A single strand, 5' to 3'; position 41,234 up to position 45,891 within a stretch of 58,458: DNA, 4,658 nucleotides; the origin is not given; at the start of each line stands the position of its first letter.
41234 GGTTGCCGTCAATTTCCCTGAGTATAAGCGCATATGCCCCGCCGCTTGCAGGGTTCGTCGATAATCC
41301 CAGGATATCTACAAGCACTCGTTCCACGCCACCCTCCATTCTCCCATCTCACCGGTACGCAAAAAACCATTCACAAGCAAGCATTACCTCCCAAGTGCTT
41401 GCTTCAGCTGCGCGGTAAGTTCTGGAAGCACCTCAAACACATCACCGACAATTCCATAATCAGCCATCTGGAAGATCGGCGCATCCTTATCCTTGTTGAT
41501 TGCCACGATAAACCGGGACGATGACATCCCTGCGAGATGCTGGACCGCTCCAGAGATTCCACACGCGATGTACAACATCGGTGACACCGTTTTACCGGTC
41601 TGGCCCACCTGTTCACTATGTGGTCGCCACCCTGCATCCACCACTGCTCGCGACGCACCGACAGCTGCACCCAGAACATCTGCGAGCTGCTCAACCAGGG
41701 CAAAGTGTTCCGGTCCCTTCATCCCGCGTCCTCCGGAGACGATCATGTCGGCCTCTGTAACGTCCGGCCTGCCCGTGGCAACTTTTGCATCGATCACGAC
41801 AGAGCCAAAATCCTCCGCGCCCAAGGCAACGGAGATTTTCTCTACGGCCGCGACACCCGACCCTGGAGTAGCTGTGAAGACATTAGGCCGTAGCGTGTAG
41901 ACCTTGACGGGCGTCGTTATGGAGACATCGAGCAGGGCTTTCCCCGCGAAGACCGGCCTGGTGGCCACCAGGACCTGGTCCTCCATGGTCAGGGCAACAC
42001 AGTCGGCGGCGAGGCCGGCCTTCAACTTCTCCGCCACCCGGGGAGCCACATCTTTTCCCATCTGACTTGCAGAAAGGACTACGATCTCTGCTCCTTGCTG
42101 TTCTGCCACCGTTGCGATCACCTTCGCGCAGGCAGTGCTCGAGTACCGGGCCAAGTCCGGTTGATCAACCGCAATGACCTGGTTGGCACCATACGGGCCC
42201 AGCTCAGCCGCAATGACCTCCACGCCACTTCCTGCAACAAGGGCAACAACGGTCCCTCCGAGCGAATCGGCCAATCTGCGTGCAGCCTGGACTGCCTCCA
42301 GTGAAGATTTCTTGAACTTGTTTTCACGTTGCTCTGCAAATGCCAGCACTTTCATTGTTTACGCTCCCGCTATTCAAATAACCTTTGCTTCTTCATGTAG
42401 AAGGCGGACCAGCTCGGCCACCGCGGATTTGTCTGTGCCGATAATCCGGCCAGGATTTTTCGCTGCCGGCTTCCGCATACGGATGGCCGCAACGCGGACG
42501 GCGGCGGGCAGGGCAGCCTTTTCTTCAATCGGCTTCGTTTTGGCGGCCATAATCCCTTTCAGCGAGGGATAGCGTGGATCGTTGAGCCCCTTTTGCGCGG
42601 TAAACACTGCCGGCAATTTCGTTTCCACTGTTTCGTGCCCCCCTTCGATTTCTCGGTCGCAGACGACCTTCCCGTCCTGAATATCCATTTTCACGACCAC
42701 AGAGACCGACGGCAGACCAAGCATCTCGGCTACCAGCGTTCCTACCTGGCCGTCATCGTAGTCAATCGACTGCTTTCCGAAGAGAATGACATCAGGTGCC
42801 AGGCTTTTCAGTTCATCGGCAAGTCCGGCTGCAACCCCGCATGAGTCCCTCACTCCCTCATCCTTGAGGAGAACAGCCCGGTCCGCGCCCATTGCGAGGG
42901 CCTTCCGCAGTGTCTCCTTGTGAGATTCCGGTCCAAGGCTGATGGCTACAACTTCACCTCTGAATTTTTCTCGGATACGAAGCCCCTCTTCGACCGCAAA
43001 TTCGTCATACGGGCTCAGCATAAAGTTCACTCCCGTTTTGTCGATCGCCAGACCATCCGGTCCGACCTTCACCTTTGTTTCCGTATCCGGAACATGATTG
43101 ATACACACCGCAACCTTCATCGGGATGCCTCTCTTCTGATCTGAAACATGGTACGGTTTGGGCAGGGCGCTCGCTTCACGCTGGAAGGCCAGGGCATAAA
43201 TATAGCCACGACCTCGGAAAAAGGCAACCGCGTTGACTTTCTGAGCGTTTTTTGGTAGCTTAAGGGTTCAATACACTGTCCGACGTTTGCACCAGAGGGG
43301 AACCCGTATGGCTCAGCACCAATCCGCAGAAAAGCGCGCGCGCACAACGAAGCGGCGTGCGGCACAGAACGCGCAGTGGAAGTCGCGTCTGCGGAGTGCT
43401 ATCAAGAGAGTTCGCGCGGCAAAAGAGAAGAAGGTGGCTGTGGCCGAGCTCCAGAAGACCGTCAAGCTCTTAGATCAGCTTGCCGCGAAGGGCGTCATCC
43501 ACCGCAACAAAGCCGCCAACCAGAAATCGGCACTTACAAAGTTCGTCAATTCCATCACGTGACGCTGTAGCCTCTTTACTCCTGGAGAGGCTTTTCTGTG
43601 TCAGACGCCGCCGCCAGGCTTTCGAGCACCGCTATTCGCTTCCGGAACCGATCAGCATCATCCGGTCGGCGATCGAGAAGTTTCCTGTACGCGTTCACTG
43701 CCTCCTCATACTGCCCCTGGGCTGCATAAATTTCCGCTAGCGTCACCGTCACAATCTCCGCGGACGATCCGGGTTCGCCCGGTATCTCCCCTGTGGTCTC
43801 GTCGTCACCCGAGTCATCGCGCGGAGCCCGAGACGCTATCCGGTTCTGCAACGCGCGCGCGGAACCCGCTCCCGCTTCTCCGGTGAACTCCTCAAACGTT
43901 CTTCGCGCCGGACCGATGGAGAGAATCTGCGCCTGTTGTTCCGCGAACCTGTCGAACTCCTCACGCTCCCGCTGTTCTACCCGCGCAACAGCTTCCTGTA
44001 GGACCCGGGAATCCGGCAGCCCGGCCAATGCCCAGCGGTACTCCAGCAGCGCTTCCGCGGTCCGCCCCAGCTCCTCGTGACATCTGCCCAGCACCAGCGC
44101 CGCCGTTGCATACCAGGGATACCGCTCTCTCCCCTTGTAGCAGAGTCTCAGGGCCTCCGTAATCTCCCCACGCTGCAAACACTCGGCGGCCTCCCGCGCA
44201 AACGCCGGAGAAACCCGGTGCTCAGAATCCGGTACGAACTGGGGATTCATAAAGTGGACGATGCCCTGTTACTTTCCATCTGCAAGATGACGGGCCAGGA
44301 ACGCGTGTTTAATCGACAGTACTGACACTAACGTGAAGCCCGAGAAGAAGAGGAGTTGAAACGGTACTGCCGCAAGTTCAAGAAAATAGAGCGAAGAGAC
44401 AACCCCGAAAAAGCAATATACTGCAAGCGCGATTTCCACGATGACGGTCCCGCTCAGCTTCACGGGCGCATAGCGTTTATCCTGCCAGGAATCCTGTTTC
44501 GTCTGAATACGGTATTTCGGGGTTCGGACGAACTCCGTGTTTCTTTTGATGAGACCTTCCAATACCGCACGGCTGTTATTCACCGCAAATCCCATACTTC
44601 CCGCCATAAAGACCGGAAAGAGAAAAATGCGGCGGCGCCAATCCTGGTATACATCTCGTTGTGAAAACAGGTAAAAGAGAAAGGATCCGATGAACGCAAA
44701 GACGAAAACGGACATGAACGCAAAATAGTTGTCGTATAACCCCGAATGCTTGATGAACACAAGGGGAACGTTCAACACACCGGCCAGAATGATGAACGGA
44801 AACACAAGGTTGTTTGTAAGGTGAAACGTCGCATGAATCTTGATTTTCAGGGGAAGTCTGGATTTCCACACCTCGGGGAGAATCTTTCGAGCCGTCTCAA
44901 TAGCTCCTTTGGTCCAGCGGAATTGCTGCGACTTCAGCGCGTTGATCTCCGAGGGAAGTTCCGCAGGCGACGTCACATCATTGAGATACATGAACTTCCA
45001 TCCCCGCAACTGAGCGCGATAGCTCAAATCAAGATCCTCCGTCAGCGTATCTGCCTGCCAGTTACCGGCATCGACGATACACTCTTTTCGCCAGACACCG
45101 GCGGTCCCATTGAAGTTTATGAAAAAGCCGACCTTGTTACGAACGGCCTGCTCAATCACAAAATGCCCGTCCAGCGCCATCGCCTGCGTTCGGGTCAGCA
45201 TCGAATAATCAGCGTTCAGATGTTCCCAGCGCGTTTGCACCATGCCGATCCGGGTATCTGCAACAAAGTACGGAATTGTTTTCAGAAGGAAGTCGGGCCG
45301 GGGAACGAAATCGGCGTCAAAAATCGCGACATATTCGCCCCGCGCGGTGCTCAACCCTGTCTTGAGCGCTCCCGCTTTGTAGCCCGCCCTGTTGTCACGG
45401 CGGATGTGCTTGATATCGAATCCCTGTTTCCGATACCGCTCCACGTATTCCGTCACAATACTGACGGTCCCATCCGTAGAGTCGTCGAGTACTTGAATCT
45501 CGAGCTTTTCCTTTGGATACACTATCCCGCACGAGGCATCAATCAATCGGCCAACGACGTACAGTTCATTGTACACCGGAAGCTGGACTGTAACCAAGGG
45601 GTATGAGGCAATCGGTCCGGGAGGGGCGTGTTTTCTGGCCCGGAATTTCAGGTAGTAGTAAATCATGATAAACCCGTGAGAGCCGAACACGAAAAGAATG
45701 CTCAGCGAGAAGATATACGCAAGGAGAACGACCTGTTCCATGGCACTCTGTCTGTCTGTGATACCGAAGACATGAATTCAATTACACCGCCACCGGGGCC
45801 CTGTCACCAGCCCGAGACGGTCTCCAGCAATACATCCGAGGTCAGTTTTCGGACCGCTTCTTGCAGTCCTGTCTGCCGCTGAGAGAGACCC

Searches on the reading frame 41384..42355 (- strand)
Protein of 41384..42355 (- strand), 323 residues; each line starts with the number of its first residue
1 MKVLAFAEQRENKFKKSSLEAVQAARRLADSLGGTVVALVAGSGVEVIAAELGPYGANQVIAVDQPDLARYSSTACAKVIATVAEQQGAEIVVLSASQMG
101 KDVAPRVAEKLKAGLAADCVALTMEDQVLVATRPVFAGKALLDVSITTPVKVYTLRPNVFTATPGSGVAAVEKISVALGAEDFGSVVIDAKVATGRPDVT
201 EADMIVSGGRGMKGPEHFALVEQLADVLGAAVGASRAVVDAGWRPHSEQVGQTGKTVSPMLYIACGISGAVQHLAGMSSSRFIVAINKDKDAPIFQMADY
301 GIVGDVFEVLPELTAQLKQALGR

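Call 9: search_protein_families(library=pfam, proteins=[window:41384-42355:-], max_evalue=0.001)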
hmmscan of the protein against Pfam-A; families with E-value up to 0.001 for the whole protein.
window:41384-42355:- (323 aa): 2 families
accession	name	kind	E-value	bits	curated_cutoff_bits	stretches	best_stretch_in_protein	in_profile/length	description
PF01012.27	ETF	-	1.1e-44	152.9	26.7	1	3-177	1-179/181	Electron transfer flavoprotein domain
PF00766.25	ETF_alpha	-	1.4e-37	127.9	27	1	198-278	1-81/81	Electron transfer flavoprotein FAD-binding domain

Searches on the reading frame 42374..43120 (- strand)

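Call 9: search_protein_families(library=pfam, proteins=[window:42374-43120:-], max_evalue=0.001)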
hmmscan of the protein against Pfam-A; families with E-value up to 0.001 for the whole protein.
window:42374-43120:- (248 aa): 1 family
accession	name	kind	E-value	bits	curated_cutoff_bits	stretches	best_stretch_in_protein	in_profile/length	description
PF01012.27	ETF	-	6e-43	147.2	26.7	1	24-203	2-178/181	Electron transfer flavoprotein domain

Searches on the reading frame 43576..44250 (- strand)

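Call 9: search_protein_families(library=pfam, proteins=[window:43576-44250:-], max_evalue=0.001)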
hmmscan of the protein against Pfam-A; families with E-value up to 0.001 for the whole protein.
window:43576-44250:- (224 aa): 12 families
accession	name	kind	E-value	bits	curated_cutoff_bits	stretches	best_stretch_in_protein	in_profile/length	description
PF14559.12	TPR_19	-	1.6e-12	48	25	2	25-80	2-57/68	Tetratricopeptide repeat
PF13428.12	TPR_14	-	5.8e-12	45.5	23.5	1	170-202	6-38/44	Tetratricopeptide repeat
PF13424.12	TPR_12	-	1.2e-09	38.7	30.1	1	32-78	21-75/77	Tetratricopeptide repeat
PF07719.23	TPR_2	-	1.2e-08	34.9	27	1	170-198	6-34/34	Tetratricopeptide repeat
PF13414.12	TPR_11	-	1.7e-08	34.5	26.8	1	173-200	2-29/42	TPR repeat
PF00515.34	TPR_1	-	1.7e-08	34.4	27.8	1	171-198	7-34/34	Tetratricopeptide repeat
PF13181.12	TPR_8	-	5e-08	32.9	25.7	1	170-198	6-34/34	Tetratricopeptide repeat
PF13174.12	TPR_6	-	8.5e-08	32.8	26.3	1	171-197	6-32/33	Tetratricopeptide repeat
PF13432.12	TPR_16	-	8.8e-07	29.7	32.7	1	170-200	2-32/65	Tetratricopeptide repeat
PF13176.12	TPR_7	-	7.6e-06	26.1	27.9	1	171-201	5-35/36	Tetratricopeptide repeat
PF24575.1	TPR_Slam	-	1.6e-05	25.7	35.2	0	166-203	48-84/104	Surface lipoprotein assembly modifier, N-terminal TPR repeats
PF07721.20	TPR_4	-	1.9e-05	25.3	27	0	169-189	5-25/26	Tetratricopeptide repeat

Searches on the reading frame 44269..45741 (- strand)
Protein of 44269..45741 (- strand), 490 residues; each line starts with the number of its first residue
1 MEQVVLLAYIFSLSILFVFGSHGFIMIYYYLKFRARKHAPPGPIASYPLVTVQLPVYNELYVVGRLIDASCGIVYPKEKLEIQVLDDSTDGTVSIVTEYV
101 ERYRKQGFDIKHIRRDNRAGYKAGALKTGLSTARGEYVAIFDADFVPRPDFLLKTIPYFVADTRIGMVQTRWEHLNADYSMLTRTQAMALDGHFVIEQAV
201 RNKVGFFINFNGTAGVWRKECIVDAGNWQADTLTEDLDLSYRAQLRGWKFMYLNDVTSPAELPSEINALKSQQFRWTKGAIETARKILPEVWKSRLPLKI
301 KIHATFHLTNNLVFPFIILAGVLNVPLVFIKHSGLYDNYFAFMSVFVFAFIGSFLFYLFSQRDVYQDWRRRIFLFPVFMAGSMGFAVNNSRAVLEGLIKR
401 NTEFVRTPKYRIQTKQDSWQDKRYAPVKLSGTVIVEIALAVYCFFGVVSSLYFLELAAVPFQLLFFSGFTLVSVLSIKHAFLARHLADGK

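Call 39: search_protein_families(library=pfam, proteins=[window:44269-45741:-], max_evalue=0.001)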
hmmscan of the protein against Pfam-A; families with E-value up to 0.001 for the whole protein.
window:44269-45741:- (490 aa): 4 families
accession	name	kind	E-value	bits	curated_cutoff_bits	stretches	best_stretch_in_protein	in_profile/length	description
PF13641.12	Glyco_tranf_2_3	-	5.1e-26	92.5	27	1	50-279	3-230/230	Glycosyltransferase like family 2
PF00535.33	Glycos_transf_2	-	5.8e-21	75.6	23.3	1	52-203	2-148/168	Glycosyl transferase family 2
PF13632.12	Glyco_trans_2_3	-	8.1e-15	55.6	27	1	137-360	1-182/198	Glycosyl transferase family group 2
PF13506.12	Glyco_transf_21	-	1.5e-06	28.3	21.7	1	114-278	10-174/174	Glycosyl transferase family 21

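Call 67: search_protein_families(library=ncbifam, proteins=[window:44269-45741:-], max_evalue=0.01)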
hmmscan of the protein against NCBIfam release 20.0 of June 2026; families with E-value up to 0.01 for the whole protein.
window:44269-45741:- (490 aa): 19 families
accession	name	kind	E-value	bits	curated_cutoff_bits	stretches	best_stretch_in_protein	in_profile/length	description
TIGR03030.1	CelA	equivalog_domain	1.8e-33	115.6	699.1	1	26-283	109-380/714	UDP-forming cellulose synthase catalytic subunit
TIGR03937.1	PgaC_IcaA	equivalog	1.2e-29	103.5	422.3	1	5-346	4-337/407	poly-beta-1,6-N-acetyl-D-glucosamine synthase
NF008558.0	PRK11498.1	equivalog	2e-28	98.8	992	1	40-289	265-510/872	UDP-forming cellulose synthase catalytic subunit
TIGR03111.1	glyc2_xrt_Gpos1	hypoth_equivalog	3.2e-18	65.8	363.95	1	23-379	28-393/439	TIGR03111 family XrtG-associated glycosyltransferase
TIGR03965.1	mycofact_glyco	equivalog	2e-17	63.3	280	1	44-252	70-272/467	mycofactocin biosynthesis glycosyltransferase MftF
NF053846.1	glyco_with_XrtP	equivalog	4.3e-10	38.8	520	1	227-332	246-346/440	XrtP-associated glycosyltransferase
NF041875.1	EPS_EpsD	equivalog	7.1e-10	38.8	370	1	51-256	2-202/325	exopolysaccharide biosynthesis glycosyltransferase EpsD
NF041865.1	EpsU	equivalog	1.2e-08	34.3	700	1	14-286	7-271/394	exopolysaccharide biosynthesis GT2 family glycosyltransferase EpsU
NF007482.0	PRK10073.1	equivalog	2.1e-07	30.3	423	1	48-150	6-101/334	glycosyltransferase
NF047683.1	TeichurnBiosyTuaG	equivalog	2.9e-07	30.4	400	1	47-184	5-135/252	teichuronic acid biosynthesis protein TuaG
NF003959.0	PRK05454.2-2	equivalog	5.6e-07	28.3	550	1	28-172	70-222/599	glucans biosynthesis glucosyltransferase MdoH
NF038302.1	EPS_HpsE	equivalog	1.9e-06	27.1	300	1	51-167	4-119/307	hormogonium polysaccharide biosynthesis glycosyltransferase HpsE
NF053739.1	GlytfEpsEBac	equivalog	1.1e-05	24.5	450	1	49-164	2-112/265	glycosyltransferase EpsE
TIGR03469.1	HpnB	hypoth_equivalog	5.3e-05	22.4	379.25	1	37-156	33-157/386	hopene-associated glycosyltransferase HpnB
NF003958.0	PRK05454.2-1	equivalog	0.00019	19.8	419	1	13-187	66-255/704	glucans biosynthesis glucosyltransferase MdoH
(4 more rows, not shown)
